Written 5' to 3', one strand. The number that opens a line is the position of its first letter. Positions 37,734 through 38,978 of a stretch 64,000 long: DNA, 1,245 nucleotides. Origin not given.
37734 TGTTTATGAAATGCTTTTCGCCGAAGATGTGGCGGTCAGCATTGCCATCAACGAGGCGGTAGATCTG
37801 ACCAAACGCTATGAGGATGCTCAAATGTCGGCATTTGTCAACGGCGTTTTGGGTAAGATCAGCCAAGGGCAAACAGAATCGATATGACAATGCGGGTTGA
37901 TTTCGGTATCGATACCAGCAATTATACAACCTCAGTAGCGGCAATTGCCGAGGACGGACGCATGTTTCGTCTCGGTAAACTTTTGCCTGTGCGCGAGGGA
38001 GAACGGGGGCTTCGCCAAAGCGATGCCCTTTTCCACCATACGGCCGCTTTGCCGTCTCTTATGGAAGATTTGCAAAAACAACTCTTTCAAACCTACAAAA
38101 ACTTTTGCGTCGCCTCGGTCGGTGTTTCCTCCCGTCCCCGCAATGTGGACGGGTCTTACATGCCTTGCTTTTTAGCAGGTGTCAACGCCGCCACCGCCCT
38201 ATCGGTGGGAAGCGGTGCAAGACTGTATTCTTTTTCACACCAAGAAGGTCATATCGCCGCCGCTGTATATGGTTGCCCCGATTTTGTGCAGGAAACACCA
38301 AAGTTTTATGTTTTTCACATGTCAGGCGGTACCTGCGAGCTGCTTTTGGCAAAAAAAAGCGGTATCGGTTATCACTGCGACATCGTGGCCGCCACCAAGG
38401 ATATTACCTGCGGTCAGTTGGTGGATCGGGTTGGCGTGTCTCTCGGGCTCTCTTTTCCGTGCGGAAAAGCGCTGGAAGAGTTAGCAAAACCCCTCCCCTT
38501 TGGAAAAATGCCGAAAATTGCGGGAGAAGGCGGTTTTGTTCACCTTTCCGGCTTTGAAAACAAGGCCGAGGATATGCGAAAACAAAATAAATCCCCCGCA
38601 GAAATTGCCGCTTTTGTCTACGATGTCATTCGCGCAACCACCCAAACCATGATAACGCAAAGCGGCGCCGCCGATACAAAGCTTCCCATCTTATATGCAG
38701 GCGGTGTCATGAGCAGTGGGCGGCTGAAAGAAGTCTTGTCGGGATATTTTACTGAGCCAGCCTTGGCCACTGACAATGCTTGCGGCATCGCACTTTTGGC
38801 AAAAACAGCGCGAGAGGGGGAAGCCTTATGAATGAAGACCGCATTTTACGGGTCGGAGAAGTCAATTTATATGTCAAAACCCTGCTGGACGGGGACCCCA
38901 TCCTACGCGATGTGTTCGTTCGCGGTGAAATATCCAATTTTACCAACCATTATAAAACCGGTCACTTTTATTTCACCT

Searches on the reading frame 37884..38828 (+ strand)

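Call 26: search_protein_families(library=pfam, proteins=[window:37884-38828:+], max_evalue=0.001)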
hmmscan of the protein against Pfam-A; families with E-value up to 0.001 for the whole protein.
window:37884-38828:+ (315 aa): 1 family
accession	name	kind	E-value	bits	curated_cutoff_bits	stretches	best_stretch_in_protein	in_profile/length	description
PF00814.31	TsaD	-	3.3e-12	47.1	24.8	1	90-303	61-263/264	tRNA N6-adenosine threonylcarbamoyltransferase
